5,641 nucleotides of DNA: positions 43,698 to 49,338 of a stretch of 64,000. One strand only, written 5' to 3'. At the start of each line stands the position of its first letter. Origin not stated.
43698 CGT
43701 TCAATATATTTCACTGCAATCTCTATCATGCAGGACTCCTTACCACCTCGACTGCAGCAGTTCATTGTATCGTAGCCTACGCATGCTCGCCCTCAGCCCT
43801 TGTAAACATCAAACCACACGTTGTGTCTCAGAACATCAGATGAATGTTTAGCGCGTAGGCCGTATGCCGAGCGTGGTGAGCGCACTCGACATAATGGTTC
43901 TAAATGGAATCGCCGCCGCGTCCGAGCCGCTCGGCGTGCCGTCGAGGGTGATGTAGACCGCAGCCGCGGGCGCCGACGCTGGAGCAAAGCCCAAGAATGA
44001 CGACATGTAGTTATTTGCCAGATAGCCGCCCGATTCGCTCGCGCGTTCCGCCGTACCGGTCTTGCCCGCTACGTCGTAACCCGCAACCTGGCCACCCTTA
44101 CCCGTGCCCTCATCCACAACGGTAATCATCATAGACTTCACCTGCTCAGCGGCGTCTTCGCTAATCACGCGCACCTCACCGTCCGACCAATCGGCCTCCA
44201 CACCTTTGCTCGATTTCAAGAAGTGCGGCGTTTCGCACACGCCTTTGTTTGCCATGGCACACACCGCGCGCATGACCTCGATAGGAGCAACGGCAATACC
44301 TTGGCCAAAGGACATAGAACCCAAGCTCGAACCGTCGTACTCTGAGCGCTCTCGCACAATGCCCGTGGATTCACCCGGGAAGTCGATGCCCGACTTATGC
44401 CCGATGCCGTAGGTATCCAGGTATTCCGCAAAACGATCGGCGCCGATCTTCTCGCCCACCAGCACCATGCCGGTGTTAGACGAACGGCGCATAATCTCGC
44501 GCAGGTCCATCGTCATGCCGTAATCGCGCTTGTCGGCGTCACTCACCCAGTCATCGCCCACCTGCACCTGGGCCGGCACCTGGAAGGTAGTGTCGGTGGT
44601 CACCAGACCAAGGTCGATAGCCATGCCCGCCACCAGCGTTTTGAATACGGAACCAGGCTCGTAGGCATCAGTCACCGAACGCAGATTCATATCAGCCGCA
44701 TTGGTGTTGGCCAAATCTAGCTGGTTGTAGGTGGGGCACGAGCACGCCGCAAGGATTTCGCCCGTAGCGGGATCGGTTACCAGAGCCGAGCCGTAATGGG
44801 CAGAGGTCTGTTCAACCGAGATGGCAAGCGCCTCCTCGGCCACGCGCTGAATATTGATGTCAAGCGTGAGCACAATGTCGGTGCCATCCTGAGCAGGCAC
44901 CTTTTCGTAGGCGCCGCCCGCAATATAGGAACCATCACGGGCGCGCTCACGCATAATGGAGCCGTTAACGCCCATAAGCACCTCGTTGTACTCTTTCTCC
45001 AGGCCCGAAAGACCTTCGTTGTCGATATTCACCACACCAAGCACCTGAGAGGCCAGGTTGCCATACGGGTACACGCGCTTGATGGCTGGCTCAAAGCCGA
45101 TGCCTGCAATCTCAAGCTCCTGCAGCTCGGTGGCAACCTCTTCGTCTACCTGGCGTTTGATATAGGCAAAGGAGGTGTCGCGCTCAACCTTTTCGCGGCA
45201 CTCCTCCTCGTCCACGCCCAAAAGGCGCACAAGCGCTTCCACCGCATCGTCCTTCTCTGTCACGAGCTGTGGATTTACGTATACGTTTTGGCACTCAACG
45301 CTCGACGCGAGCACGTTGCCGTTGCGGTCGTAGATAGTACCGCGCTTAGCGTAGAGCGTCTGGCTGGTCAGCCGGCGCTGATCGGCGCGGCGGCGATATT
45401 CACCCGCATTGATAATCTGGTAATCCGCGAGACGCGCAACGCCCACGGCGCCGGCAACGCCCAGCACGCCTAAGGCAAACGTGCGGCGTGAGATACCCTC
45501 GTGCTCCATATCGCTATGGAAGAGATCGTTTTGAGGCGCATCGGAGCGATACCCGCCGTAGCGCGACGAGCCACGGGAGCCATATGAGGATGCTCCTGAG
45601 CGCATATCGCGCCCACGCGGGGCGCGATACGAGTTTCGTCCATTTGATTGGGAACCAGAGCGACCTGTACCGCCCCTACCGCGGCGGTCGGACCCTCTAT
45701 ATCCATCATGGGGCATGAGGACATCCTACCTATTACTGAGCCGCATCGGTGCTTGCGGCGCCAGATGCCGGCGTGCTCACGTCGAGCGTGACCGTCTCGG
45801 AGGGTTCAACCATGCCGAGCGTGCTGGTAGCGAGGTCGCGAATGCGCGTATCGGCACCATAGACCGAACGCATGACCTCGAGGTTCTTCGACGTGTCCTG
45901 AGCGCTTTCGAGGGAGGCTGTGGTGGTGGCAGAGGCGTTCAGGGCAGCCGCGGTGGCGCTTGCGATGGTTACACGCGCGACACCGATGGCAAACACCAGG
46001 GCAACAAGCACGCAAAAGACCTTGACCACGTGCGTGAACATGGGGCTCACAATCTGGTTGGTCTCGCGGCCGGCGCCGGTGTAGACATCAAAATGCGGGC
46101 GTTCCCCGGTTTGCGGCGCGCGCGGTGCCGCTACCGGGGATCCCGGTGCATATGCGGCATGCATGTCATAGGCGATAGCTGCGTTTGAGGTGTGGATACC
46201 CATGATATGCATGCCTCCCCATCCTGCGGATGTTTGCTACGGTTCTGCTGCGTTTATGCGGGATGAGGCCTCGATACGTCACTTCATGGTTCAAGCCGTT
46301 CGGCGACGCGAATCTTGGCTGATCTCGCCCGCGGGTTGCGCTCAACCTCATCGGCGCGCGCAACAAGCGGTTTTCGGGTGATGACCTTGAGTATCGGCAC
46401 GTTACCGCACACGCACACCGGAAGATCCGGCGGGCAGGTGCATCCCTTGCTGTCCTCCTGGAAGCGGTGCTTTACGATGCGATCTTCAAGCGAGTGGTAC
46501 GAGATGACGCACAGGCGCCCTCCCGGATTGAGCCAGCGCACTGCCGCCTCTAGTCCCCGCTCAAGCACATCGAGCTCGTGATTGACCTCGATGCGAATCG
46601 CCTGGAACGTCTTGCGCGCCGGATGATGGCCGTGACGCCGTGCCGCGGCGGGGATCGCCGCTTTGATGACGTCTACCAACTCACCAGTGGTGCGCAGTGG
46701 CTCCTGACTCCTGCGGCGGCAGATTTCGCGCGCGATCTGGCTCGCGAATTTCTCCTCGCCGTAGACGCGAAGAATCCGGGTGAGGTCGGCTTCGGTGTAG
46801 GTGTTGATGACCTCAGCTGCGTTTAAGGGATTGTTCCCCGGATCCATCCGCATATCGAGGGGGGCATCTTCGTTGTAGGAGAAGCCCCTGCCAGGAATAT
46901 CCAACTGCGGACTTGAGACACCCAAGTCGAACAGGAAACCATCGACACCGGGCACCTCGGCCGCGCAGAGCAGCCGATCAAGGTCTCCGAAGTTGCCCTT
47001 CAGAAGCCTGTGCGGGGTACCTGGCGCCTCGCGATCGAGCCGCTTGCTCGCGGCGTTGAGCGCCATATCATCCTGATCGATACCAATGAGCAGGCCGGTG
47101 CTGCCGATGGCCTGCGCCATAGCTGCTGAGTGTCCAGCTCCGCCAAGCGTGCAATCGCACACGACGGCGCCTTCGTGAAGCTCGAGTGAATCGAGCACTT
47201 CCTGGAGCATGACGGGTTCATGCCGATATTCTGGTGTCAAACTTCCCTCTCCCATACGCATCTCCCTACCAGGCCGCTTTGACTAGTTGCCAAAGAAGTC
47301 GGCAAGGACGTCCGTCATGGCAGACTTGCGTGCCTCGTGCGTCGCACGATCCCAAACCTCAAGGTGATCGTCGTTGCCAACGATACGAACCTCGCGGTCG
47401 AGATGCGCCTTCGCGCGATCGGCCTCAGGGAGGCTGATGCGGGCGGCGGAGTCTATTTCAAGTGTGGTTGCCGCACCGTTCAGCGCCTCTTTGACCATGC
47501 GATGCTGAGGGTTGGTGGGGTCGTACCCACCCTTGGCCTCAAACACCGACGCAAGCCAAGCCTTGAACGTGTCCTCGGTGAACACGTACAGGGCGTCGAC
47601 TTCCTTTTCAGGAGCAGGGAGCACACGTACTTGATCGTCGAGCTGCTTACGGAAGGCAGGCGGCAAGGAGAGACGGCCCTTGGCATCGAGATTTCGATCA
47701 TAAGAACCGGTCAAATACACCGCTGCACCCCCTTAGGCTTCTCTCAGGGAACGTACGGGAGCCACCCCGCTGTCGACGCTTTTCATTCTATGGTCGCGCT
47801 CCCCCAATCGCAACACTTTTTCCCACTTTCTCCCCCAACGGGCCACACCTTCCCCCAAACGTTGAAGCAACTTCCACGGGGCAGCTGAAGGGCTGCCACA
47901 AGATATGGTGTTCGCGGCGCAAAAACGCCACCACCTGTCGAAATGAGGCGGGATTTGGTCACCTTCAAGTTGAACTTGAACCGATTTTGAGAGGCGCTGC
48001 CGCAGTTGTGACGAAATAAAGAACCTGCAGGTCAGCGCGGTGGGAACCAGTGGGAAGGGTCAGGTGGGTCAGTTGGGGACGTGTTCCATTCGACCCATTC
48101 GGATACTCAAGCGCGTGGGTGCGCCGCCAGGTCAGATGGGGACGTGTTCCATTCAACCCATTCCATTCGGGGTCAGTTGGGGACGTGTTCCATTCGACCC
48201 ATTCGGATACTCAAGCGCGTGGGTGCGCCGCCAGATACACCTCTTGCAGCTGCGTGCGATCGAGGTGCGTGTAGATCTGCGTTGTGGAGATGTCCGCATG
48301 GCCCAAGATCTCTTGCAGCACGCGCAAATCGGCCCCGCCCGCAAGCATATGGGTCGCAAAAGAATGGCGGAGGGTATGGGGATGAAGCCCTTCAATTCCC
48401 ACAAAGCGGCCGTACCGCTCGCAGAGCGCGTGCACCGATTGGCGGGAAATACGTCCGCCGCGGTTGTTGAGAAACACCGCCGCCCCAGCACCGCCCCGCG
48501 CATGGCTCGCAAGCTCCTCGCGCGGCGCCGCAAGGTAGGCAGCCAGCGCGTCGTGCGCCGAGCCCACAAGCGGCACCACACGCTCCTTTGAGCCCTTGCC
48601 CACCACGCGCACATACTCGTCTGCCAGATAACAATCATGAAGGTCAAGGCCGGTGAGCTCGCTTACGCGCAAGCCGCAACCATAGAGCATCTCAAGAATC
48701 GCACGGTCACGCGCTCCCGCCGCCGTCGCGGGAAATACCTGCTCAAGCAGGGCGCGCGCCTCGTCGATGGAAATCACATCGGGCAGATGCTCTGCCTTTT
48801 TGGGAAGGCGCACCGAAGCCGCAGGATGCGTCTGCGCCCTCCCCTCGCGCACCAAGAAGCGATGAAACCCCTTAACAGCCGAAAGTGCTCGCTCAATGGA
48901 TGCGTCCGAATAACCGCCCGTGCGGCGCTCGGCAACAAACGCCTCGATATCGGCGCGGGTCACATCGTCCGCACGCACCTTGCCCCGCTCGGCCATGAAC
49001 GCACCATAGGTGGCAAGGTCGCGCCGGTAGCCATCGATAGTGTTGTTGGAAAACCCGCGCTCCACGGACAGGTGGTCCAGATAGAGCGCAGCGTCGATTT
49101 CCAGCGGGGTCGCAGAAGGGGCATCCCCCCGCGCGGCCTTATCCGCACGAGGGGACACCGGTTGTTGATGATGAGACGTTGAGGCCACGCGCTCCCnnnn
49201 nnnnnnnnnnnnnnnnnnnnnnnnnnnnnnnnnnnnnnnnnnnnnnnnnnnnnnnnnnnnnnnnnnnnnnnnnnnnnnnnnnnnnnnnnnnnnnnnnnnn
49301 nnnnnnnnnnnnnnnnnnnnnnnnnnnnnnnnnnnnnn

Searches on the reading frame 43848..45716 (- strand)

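Call 31: search_protein_families(library=pfam, proteins=[window:43848-45716:-], max_evalue=0.0001)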
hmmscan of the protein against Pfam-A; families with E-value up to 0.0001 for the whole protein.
window:43848-45716:- (622 aa): 3 families
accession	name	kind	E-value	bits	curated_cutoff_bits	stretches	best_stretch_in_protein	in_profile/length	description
PF00905.27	Transpeptidase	-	2.1e-73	247.6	22.1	1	309-609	1-298/299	Penicillin binding protein transpeptidase domain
PF03717.20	PBP_dimer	-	1.1e-23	85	24.4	1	121-265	2-176/180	Penicillin-binding Protein dimerisation domain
PF21922.1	PBP_dimer_2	-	5.4e-05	23.8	27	0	213-260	24-70/83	Penicillin binding protein A dimerisation domain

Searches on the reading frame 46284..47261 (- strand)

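Call 31: search_protein_families(library=pfam, proteins=[window:46284-47261:-], max_evalue=0.0001)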
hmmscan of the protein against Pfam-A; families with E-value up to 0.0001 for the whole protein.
window:46284-47261:- (325 aa): 1 family
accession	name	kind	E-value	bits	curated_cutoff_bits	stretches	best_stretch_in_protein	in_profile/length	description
PF01795.25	Methyltransf_5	-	1.5e-114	383.1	27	1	12-322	2-308/309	MraW methylase family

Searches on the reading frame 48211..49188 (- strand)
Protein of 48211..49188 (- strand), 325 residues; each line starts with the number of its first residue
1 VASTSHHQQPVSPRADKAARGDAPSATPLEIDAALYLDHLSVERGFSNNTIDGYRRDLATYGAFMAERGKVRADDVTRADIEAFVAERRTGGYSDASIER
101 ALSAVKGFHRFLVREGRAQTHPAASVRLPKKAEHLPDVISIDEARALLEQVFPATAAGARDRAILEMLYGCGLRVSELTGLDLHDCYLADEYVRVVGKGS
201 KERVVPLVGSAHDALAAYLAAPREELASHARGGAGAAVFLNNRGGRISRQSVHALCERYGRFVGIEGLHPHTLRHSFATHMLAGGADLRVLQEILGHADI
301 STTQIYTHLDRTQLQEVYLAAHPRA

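Call 31: search_protein_families(library=pfam, proteins=[window:48211-49188:-], max_evalue=0.0001)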
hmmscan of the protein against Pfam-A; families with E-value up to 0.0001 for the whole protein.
window:48211-49188:- (325 aa): 3 families
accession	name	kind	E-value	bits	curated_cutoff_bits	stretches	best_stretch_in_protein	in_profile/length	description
PF00589.27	Phage_integrase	-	1.1e-41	142.9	27.1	1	142-311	6-170/172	Phage integrase family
PF02899.23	Phage_int_SAM_1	-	1.5e-23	83.3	22.3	1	35-116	3-83/83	Phage integrase, N-terminal SAM-like domain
PF13495.12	Phage_int_SAM_4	-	4.7e-05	24.2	27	1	44-112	12-78/85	Phage integrase, N-terminal SAM-like domain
